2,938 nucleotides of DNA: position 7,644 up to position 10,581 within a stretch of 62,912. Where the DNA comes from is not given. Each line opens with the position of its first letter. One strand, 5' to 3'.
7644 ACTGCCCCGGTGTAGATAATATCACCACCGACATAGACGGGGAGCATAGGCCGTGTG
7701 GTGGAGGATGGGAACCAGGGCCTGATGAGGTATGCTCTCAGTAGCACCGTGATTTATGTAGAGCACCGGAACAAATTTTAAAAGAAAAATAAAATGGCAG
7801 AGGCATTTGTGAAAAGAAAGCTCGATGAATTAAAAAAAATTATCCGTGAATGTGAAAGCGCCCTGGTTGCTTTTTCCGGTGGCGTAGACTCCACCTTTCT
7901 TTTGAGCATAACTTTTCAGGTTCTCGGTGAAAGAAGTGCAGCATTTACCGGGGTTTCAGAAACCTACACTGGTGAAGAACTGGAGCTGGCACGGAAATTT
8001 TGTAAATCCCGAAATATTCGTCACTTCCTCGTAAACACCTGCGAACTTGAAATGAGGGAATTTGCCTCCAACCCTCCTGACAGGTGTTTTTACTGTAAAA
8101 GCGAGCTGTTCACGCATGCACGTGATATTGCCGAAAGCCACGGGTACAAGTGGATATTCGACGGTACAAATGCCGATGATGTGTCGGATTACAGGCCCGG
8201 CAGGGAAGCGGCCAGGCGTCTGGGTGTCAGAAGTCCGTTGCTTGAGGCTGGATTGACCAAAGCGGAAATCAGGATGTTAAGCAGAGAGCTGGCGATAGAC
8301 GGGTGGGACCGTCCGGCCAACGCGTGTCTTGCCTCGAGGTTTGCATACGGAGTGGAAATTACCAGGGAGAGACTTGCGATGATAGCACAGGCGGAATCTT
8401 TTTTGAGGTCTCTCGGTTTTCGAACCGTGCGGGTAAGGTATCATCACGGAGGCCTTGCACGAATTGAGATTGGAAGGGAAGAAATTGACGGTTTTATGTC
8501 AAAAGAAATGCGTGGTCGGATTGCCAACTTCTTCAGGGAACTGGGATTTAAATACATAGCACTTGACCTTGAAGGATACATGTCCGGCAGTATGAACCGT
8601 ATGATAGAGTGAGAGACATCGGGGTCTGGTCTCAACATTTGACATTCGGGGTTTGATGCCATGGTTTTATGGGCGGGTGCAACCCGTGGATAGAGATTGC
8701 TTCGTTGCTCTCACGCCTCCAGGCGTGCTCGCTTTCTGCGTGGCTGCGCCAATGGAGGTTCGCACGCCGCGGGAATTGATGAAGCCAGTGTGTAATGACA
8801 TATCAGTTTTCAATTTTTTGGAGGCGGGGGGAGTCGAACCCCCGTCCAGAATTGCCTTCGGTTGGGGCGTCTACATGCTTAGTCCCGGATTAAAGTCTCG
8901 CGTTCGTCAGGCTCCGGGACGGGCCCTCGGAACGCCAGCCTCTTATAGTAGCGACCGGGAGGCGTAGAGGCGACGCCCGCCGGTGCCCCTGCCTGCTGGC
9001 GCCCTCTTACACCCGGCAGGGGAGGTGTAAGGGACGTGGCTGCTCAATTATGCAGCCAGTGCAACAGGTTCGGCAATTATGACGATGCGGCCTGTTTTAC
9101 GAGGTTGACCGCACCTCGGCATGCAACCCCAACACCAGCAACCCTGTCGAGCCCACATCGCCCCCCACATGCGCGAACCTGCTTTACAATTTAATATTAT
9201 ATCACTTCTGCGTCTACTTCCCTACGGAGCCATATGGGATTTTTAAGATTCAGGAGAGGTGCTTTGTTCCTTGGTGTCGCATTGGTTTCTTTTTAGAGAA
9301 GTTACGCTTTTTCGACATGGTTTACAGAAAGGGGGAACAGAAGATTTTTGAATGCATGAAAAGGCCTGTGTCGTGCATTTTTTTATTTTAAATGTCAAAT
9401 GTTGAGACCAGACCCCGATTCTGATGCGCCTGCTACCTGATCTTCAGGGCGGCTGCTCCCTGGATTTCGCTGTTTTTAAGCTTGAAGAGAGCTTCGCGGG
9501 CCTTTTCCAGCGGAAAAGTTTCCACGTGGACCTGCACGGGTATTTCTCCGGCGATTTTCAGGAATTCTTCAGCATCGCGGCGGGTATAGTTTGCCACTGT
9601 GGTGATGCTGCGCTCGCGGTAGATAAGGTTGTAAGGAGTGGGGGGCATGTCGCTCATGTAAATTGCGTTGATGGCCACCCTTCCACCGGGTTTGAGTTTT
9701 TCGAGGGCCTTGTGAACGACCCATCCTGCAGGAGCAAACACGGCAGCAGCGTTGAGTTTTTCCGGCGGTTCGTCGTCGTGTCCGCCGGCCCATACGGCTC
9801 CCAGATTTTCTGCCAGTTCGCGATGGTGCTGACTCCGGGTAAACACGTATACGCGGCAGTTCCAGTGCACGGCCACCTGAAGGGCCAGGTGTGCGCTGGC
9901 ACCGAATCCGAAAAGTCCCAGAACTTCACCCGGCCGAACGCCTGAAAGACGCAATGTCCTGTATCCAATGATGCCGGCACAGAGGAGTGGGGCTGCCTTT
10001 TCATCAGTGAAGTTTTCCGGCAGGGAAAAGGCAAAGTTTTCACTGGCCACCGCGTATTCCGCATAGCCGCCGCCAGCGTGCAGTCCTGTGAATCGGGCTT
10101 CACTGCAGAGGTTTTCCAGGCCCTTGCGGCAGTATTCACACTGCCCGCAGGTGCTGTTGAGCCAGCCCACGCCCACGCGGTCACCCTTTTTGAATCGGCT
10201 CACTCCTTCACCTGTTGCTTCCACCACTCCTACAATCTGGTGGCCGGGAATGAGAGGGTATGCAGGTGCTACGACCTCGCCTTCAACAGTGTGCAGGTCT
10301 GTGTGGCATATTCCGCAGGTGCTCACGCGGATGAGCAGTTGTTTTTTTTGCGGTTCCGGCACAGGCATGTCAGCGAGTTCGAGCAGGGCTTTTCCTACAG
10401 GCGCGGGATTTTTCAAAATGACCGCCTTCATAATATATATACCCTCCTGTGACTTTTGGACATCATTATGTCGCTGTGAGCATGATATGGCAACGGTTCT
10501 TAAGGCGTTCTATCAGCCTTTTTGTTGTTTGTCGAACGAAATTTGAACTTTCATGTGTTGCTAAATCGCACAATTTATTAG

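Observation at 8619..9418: Undescribed dispersed ~30-nt repeat family; an inverted pair brackets the tmRNA gene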

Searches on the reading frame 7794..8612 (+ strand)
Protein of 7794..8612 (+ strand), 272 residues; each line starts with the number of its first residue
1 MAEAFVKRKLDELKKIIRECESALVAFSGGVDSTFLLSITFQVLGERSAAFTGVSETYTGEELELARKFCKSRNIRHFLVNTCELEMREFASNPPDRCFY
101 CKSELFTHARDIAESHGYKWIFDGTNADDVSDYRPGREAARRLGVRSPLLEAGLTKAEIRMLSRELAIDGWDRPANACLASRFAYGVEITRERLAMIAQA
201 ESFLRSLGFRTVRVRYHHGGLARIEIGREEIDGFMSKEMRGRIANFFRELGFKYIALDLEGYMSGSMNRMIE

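Call 24: find_encoding_contigs(protein=window:7794-8612:+, flank=10000, max_places=6)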
Protein window:7794-8612:+ (272 aa): no gene with exactly this product is on record in the collection.

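Call 27: find_homologous_proteins(query=window:7794-8612:+, max_evalue=1e-30)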
Query window:7794-8612:+ (272 aa): 7987 proteins with E <= 1e-30 among 8000 candidates; the best 120 are listed.
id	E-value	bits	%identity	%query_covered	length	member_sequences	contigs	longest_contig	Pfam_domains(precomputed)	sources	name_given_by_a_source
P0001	1.0e-173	594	100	98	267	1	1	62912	-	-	-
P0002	9.7e-87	309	57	99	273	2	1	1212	PF00733.28,PF06508.20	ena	-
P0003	3.5e-86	307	54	98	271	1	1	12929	PF06508.20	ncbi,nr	ncbi:MAG: ATP-dependent sacrificial sulfur transferase LarE [Deltaproteobacteria bacterium]|nr:MAG: 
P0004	1.5e-85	305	55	97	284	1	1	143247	PF00733.28,PF06508.20,PF02540.24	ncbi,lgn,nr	ncbi:MAG: ATP-dependent sacrificial sulfur transferase LarE [Chloroflexi bacterium]|nr:ATP-dependent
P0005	2.7e-85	304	54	97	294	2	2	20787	PF00733.28,PF06508.20,PF02540.24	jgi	-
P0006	1.1e-84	302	53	98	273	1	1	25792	PF06508.20,PF01171.27,PF02540.24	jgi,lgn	jgi:uncharacterized protein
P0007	2.9e-84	301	49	98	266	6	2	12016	PF00733.28,PF06508.20,PF01171.27,PF02540.24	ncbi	-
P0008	5.8e-84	300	53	98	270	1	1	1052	PF00733.28,PF02540.24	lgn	-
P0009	6.4e-84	300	54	97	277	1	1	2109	-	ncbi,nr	ncbi:MAG: ATP-dependent sacrificial sulfur transferase LarE [Chloroflexi bacterium]|nr:ATP-dependent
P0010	9.7e-84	299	52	98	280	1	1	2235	PF06508.20,PF02540.24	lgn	-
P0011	1.2e-83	299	52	97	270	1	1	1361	PF00733.28,PF06508.20,PF01171.27,PF02540.24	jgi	jgi:uncharacterized protein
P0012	1.7e-83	298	52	97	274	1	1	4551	PF06508.20,PF02540.24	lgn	-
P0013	3.3e-83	297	51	97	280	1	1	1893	PF00733.28,PF06508.20,PF01171.27,PF00764.26,PF02540.24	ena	-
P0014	3.9e-83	297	52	97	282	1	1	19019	PF00733.28,PF06508.20,PF02540.24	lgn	-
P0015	5.4e-83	297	52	100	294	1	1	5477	PF02540.24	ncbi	-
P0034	5.7e-82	293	56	97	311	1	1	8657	PF06508.20,PF02540.24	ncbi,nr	ncbi:MAG: ATP-dependent sacrificial sulfur transferase LarE [Deltaproteobacteria bacterium]|nr:ATP-d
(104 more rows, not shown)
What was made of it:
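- Checked: Its Pfam PP-loop/QueC hits fall below the curated cut-offs, and the name comes from homologues named LarE by their sources (call 27).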

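Call 46: search_protein_families(library=pfam, proteins=[window:7794-8612:+], max_evalue=0.001)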
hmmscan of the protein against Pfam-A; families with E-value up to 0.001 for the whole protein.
window:7794-8612:+ (272 aa): 2 families
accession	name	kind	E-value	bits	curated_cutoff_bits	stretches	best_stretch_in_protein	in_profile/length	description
PF06508.19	QueC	-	0.00019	21.4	22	0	23-83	2-61/210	Queuosine biosynthesis protein QueC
PF01171.26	ATP_bind_3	-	0.00024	21.4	27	0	23-79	2-63/182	PP-loop family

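Call 69: find_encoding_contigs(protein=P0003, flank=4000, max_places=2)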
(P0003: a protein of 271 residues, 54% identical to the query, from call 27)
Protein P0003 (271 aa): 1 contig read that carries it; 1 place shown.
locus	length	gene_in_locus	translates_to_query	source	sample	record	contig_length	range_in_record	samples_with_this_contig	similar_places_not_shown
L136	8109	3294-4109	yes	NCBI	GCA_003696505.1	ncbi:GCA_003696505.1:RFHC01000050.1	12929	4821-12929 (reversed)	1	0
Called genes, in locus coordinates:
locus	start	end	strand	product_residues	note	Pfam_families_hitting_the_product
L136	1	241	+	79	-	PF00994:MoCF_biosynth (weak)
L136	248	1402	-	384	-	PF00155:Aminotran_1_2 (faint), PF00266:Aminotran_5, PF01041:DegT_DnrJ_EryC1 (weak)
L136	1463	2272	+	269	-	PF00899:ThiF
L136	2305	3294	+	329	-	PF02568:ThiI, PF03054:tRNA_Me_trans (weak), PF18297:NFACT-R_2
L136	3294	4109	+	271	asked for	PF06508:QueC (faint)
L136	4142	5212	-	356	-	PF04015:DUF362, PF00037:Fer4 (weak), PF12797:Fer4_2 (faint), PF13237:Fer4_10, PF14697:Fer4_21, PF12838:Fer4_7, PF13187:Fer4_9 (weak), PF12837:Fer4_6 (weak), +2 more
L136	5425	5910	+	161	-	PF02559:CarD_TRCF_RID, PF21095:CarD_C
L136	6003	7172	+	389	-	PF01128:IspD, PF12804:NTP_transf_3, PF02542:YgbB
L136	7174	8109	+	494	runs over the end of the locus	PF01406:tRNA-synt_1e, PF00133:tRNA-synt_1 (faint), PF09334:tRNA-synt_1g (weak), PF01921:tRNA-synt_1f (weak), PF09190:DALR_2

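Call 70: find_encoding_contigs(protein=P0034, flank=4000, max_places=2)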
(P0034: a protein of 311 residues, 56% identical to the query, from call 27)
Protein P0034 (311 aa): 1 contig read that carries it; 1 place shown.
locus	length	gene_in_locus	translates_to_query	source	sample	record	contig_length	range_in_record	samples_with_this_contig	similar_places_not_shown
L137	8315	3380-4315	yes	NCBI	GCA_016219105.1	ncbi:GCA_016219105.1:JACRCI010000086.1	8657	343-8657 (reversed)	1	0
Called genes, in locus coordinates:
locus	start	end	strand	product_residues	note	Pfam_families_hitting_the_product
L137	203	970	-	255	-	PF00753:Lactamase_B, PF23023:Anti-Pycsar_Apyc1, PF12706:Lactamase_B_2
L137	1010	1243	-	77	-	PF00173:Cyt-b5 (faint)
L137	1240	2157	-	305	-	PF02163:Peptidase_M50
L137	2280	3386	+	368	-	PF02568:ThiI, PF03054:tRNA_Me_trans, PF06508:QueC (faint), PF18297:NFACT-R_2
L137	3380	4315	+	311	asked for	PF02540:NAD_synthase (faint), PF06508:QueC (faint)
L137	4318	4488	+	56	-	-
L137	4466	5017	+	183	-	PF09970:DUF2204 (weak), PF08843:AbiEii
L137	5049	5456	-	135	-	-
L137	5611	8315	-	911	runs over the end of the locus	-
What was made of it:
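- Tried and rejected: Loci around two distant LarE homologues show no ssrA synteny (calls 69, 70).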

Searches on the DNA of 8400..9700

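Call 77: search_rna_families(source=window, start=8400, end=9700, threshold=evalue, max_evalue=1)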
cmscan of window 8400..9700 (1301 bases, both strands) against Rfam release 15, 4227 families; matches with E-value up to 1: 2.
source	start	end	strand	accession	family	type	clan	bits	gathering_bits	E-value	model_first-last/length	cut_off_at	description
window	8816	9165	-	RF00023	tmRNA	Gene;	CL00001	170.7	47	1.9e-69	1-374/374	no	transfer-messenger RNA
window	8702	8846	-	RF04321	tmRNA_permuted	Gene;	-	29.7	47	0.0007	33-105/213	no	permuted transfer-messenger RNA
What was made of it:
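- On Any Rfam RNA family: In 8400-9700 at E <= 1 the only matches were tmRNA and a sub-threshold permuted-tmRNA hit at 8702-8846 on the minus strand, neither on a repeat (call 77).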

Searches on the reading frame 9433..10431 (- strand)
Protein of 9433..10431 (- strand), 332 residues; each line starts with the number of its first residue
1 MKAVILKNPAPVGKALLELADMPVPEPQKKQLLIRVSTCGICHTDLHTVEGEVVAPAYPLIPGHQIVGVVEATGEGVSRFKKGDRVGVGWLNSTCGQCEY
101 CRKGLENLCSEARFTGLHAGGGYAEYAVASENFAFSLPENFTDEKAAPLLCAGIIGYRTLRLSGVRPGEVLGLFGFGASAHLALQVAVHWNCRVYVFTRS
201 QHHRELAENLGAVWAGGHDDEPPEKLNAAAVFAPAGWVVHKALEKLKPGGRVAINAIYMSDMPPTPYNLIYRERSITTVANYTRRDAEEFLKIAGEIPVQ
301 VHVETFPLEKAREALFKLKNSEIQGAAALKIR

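Call 25: find_encoding_contigs(protein=window:9433-10431:-, flank=10000, max_places=6)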
Protein window:9433-10431:- (332 aa): no gene with exactly this product is on record in the collection.
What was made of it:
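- Tried and rejected: Exact look-ups of the LarE-like and ADH proteins found nothing (calls 24, 25).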

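Call 46: search_protein_families(library=pfam, proteins=[window:9433-10431:-], max_evalue=0.001)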
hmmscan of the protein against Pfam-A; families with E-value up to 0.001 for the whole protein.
window:9433-10431:- (332 aa): 2 families
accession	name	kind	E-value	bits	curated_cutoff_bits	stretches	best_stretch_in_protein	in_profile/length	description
PF08240.17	ADH_N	-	1.2e-34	119.1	23.5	1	29-139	2-104/104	Alcohol dehydrogenase GroES-like domain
PF00107.32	ADH_zinc_N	-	2.5e-10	40.8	31.8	1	181-293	4-126/129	Zinc-binding dehydrogenase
